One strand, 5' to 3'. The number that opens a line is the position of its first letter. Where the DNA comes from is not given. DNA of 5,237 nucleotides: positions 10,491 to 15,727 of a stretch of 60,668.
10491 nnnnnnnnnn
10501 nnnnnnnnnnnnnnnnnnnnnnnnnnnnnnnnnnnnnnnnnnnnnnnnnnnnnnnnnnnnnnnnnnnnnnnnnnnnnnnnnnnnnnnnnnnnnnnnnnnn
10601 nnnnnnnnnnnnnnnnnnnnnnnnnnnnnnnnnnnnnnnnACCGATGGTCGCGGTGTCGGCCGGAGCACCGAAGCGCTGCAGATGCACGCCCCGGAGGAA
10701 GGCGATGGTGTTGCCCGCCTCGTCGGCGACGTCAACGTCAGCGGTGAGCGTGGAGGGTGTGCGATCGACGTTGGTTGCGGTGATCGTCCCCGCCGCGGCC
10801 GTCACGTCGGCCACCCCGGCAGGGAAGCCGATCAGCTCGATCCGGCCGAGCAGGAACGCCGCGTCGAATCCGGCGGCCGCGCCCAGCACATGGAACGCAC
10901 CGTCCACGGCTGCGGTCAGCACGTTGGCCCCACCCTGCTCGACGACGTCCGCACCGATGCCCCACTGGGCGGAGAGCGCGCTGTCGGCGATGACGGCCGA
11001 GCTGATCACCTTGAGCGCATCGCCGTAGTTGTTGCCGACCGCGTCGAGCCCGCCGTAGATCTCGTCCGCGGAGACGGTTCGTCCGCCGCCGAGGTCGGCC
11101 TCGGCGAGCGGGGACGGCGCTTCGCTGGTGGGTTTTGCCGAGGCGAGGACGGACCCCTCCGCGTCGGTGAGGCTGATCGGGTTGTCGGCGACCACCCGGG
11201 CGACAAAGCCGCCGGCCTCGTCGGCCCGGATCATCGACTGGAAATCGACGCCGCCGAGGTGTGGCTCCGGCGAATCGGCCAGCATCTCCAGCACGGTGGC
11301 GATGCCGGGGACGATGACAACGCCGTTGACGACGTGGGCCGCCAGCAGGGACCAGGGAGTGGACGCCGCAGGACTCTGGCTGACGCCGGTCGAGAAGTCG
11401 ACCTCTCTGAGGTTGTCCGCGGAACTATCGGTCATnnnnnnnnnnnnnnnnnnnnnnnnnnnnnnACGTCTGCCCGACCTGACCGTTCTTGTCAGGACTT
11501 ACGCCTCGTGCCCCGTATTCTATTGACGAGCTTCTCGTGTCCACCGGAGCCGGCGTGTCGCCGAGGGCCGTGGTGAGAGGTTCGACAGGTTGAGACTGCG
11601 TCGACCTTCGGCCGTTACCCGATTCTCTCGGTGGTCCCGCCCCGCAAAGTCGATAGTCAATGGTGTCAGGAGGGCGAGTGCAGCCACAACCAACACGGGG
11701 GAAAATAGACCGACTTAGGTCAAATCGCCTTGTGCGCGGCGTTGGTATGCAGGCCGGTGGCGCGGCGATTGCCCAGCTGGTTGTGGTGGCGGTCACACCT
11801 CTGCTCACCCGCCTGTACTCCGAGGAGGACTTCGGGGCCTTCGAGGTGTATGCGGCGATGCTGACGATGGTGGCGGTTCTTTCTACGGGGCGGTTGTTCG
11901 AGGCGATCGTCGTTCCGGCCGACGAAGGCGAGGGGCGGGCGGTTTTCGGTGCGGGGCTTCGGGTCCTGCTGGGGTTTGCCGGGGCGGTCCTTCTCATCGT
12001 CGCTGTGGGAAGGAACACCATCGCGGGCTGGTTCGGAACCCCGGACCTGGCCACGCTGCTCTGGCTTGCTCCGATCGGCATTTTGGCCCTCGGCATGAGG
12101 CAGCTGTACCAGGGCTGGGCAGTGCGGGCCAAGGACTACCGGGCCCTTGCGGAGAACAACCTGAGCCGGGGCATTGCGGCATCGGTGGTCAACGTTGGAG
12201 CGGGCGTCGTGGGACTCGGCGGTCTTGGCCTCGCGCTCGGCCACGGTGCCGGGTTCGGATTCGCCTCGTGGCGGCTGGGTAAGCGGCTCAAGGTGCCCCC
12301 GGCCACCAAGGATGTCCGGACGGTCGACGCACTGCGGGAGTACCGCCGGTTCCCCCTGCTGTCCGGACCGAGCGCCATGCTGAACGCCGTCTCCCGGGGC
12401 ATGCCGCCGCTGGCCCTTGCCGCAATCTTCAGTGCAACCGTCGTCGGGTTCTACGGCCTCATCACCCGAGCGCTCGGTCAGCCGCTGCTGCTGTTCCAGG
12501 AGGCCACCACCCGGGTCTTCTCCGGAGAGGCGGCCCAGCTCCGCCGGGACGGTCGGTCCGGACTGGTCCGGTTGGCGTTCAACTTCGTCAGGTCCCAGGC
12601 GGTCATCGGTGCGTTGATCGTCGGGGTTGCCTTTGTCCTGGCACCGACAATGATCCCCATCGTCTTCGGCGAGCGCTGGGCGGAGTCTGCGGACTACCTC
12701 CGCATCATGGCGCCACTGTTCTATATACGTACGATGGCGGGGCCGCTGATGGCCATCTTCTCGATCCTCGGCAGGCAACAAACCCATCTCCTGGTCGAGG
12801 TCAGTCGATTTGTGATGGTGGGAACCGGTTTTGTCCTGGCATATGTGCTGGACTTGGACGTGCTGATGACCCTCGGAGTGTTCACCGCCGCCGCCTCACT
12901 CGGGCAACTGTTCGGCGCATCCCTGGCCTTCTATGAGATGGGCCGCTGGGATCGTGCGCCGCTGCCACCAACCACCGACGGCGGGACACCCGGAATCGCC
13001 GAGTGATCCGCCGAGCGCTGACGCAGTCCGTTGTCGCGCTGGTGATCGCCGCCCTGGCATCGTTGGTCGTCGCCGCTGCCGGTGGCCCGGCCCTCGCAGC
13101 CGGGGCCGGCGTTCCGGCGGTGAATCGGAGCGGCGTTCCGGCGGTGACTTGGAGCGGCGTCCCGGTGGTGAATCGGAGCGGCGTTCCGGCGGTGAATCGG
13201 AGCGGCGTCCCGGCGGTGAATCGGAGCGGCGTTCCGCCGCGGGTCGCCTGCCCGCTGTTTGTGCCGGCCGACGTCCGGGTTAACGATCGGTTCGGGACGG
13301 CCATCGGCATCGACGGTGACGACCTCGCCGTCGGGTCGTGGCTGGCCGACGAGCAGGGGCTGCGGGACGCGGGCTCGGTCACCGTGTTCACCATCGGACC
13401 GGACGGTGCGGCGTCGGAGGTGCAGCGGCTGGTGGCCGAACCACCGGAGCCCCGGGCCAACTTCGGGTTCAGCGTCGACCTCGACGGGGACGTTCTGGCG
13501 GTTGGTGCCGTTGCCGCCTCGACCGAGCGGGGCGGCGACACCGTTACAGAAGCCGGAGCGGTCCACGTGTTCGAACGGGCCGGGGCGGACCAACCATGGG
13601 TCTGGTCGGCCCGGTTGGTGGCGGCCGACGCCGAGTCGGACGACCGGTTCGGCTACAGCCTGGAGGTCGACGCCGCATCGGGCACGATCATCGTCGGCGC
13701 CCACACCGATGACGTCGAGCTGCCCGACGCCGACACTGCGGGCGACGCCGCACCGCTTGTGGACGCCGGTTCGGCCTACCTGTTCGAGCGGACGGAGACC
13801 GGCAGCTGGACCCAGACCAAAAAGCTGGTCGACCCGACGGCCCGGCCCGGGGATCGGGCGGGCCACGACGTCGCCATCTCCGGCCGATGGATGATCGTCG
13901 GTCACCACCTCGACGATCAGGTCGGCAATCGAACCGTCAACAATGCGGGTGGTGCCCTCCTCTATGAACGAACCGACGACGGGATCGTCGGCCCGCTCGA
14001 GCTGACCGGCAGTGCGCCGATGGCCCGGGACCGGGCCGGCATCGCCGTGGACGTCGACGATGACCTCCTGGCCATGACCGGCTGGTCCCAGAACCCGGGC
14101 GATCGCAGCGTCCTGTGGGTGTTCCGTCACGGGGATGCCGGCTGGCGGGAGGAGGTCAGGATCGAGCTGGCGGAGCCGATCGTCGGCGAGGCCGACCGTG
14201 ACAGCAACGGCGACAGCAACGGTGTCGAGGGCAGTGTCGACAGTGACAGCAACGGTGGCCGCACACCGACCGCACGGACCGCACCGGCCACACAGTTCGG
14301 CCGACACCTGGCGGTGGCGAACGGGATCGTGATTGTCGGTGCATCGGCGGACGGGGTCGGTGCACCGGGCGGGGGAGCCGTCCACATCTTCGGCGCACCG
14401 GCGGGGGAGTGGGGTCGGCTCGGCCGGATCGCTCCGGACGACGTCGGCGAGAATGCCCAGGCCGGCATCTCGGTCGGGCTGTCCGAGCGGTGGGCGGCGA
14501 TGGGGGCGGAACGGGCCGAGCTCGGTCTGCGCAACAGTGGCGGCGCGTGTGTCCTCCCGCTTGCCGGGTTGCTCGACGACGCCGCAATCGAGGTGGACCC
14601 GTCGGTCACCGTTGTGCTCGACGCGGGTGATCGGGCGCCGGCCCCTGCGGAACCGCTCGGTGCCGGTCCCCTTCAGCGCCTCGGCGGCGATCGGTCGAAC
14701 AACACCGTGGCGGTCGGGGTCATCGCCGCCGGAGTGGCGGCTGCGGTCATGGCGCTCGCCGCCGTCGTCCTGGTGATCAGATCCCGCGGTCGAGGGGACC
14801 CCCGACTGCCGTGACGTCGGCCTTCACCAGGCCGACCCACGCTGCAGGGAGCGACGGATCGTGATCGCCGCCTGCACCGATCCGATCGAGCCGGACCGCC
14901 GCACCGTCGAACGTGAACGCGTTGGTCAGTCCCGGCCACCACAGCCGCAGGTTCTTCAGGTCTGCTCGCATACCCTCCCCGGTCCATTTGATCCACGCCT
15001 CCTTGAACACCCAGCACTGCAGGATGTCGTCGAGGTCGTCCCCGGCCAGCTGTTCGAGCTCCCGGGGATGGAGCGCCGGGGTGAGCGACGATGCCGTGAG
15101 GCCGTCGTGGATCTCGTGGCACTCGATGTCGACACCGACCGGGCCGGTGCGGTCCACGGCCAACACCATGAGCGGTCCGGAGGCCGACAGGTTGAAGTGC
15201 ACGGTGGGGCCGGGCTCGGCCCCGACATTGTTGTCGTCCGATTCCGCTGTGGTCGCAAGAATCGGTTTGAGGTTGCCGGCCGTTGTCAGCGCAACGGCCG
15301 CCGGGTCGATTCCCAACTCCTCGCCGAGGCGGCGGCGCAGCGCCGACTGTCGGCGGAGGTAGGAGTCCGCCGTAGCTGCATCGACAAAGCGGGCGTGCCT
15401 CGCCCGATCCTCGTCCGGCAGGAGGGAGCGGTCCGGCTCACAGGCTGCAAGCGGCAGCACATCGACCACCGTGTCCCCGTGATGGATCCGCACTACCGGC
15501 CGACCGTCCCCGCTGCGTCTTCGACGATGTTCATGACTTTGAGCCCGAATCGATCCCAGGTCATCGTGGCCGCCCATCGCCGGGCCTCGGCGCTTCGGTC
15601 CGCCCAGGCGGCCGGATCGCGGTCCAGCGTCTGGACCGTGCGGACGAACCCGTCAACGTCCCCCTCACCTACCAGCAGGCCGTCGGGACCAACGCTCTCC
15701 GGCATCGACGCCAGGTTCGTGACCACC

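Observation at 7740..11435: Unusual loader architecture: DH-like domain plus an FkbM methyltransferase apparently inserted inside the FkbH N-terminal domain, then HAD core and carrier protein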

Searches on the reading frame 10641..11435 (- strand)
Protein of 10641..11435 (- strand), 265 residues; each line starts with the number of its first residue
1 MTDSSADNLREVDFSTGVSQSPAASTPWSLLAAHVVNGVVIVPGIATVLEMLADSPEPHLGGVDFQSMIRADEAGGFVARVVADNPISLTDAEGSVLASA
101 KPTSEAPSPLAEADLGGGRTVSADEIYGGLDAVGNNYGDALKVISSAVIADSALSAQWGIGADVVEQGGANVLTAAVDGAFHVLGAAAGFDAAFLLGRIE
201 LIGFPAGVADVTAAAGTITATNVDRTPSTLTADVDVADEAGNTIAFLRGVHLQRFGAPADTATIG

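Call 84: predict_structure(alignment_id=A5)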
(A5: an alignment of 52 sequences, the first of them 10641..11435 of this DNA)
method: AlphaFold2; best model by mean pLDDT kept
length: 265 residues; sequences in the alignment: 52
mean_pLDDT: 89.9   pTM: 0.88
mean pLDDT of the five models: 89.9, 89.6, 89.5, 88.9, 86.9
residues with pLDDT >= 90: 195; 70-90: 47; 50-70: 18; < 50: 5
segments of 3 or more residues with pLDDT < 50: 262-265
pLDDT, mean of each block of 10 residues (from residue 1): 69 77 65 87 90 93 94 86 93 95 96 96 97 94 98 98 92 96 94 93 94 97 93 98 98 82 41
secondary structure, 60 per line:
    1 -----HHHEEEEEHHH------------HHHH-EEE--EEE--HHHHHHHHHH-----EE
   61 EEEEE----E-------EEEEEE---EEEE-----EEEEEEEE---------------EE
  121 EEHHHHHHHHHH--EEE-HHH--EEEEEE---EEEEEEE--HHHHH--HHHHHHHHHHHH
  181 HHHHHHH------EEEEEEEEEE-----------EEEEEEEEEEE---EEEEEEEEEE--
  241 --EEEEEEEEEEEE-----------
elements in order: E9-13 H29-32 E34-36 E39-41 H44-53 E59-65 E78-83 E87-90 E96-103 E119-122 H123-132 E135-137 E144-149 E153-159 H162-166 H169-187 E194-203 E215-225 E229-238 E243-254

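Call 86: fold_search(model_id=the predicted structure, library=pdb)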
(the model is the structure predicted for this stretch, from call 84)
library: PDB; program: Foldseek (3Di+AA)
matches with E <= 10: 1035; with E <= 0.001: 191
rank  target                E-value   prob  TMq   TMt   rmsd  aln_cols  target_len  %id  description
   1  5hst_A                2.5e-16  1.00  0.70  0.69   5.5       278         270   15  Crystal structure of the dehydratase domain of MlnB from Bacillus amyloliquefaciens (released 2017-02-01)
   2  5hst_B                1.3e-15  1.00  0.69  0.69   5.3       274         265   15  Crystal structure of the dehydratase domain of MlnB from Bacillus amyloliquefaciens (released 2017-02-01)
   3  9x2b_B                2.1e-15  1.00  0.67  0.09   5.6       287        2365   19  Cryo-EM structure of PsoA in apo state (PsoA-PKS-II) (released 2026-04-08)
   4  7zmf_B                3.0e-15  1.00  0.67  0.64   4.8       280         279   16  Dehydratase domain of module 3 from Brevibacillus Brevis orphan BGC11 (released 2022-09-21)
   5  9x2a_A                5.1e-15  1.00  0.69  0.09   5.7       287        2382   19  Cryo-EM structure of PsoA in cofactor bound state (PsoA-PKS-II) (released 2026-04-08)
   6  5il6_A                8.5e-15  1.00  0.68  0.66   4.4       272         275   18  Crystal structure of the dehydratase domain of RzxB from Pseudomonas fluorescens (released 2017-03-29)
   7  5bp3_B                9.0e-15  1.00  0.74  0.69   3.7       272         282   17  Dehydratase domain (DH) of a mycocerosic acid synthase-like (MAS-like) PKS, crystal form 2 (released 2016-03-09)
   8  7tzl_A                9.6e-15  1.00  0.70  0.69   4.4       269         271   14  The DH dehydratase domain of AlnB (released 2023-02-22)
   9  5hqw_A                1.2e-14  1.00  0.67  0.62   4.8       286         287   15  Crystal structure of a trans-AT PKS dehydratase domain of C0ZGQ6 from Brevibacillus brevis (released 2017-01-25)
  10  7zsk_A                1.3e-14  1.00  0.67  0.14   4.8       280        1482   16  K3DAK4 bimodule core of BGC11 from Brevibacillus brevis. (released 2022-09-21)
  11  5bp2_D                1.6e-14  1.00  0.71  0.66   4.0       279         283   16  Dehydratase domain (DH) of a mycocerosic acid synthase-like (MAS-like) PKS, crystal form 1 (released 2016-03-09)
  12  5bp4_A                1.7e-14  1.00  0.73  0.19   3.9       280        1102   17  Modifying region (DH-ER-KR) of a mycocerosic acid synthase-like (MAS-like) PKS (released 2016-03-09)
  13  5bp3_A                1.9e-14  1.00  0.70  0.65   4.1       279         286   16  Dehydratase domain (DH) of a mycocerosic acid synthase-like (MAS-like) PKS, crystal form 2 (released 2016-03-09)
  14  5bp4_R                2.0e-14  1.00  0.71  0.32   4.0       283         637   18  Modifying region (DH-ER-KR) of a mycocerosic acid synthase-like (MAS-like) PKS (released 2016-03-09)
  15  5bp4_L                2.6e-14  1.00  0.72  0.23   4.5       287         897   17  Modifying region (DH-ER-KR) of a mycocerosic acid synthase-like (MAS-like) PKS (released 2016-03-09)
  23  5il6_B                5.1e-14  1.00  0.70  0.67   4.3       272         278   18  Crystal structure of the dehydratase domain of RzxB from Pseudomonas fluorescens (released 2017-03-29)
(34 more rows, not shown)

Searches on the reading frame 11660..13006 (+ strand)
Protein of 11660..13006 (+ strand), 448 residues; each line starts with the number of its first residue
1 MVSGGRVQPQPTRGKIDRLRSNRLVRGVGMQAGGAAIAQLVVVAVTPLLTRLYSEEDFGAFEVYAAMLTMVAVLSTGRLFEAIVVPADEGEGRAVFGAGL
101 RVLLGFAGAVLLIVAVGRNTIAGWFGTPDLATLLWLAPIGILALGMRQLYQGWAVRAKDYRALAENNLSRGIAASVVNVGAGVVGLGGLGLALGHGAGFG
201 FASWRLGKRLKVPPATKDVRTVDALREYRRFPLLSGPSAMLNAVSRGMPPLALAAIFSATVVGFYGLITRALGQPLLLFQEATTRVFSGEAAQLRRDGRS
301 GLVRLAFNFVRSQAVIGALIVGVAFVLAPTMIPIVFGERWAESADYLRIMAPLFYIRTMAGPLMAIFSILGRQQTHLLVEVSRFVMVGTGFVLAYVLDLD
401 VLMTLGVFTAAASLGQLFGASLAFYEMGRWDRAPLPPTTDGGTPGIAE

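Call 6: search_protein_families(library=pfam, proteins=[window:11660-13006:+], max_evalue=0.0001)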
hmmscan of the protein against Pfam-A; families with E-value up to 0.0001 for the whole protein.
window:11660-13006:+ (448 aa): 1 family
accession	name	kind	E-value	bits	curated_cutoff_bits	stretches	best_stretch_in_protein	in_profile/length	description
PF13440.11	Polysacc_synt_3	-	1.7e-16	60.8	23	1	48-344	1-292/293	Polysaccharide biosynthesis protein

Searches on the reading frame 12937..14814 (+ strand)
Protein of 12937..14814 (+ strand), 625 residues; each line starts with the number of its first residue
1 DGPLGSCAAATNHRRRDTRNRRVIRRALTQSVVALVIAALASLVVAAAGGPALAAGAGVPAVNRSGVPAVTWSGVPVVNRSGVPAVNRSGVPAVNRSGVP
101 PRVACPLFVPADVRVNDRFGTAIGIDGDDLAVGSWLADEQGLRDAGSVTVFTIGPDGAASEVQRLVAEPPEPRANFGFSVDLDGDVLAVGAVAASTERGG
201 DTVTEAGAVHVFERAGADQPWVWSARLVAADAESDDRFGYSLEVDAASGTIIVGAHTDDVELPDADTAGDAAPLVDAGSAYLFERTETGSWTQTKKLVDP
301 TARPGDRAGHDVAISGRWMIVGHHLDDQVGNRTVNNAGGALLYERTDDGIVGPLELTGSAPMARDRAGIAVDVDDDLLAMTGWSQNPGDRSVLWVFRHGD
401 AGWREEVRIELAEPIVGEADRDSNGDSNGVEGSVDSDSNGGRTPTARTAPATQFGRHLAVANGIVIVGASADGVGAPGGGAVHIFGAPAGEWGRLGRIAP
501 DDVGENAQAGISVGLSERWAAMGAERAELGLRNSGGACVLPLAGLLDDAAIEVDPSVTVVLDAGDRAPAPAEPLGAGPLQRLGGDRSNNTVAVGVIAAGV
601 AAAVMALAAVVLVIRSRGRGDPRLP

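Call 6: search_protein_families(library=pfam, proteins=[window:12937-14814:+], max_evalue=0.0001)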
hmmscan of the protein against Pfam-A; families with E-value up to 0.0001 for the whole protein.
window:12937-14814:+ (625 aa): 1 family
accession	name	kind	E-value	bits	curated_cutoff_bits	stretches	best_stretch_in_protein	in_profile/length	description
PF14312.12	FG-GAP_2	-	2.6e-38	130.4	23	4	160-212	2-49/49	FG-GAP repeat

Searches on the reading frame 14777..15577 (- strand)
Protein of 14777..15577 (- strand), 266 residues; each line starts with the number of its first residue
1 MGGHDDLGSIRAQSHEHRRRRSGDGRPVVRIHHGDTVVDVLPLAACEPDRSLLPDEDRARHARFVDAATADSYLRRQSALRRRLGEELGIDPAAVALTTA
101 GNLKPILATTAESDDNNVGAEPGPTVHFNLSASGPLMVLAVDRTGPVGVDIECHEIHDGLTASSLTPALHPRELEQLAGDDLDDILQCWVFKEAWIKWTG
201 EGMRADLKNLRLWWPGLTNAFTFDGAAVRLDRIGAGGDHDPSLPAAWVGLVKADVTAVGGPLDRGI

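Call 63: search_protein_families(library=pfam, proteins=[window:14777-15577:-], max_evalue=0.001)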
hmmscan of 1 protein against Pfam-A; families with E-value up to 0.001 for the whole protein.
window:14777-15577:- (266 aa): 2 families
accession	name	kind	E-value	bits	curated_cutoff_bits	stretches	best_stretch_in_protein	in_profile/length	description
PF01648.25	ACPS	-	1.3e-09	38.5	25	1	146-210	1-74/111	4'-phosphopantetheinyl transferase superfamily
PF22624.1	AASDHPPT_N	-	0.00072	20.2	27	0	51-141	15-97/100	4'-phosphopantetheinyl transferase, N-terminal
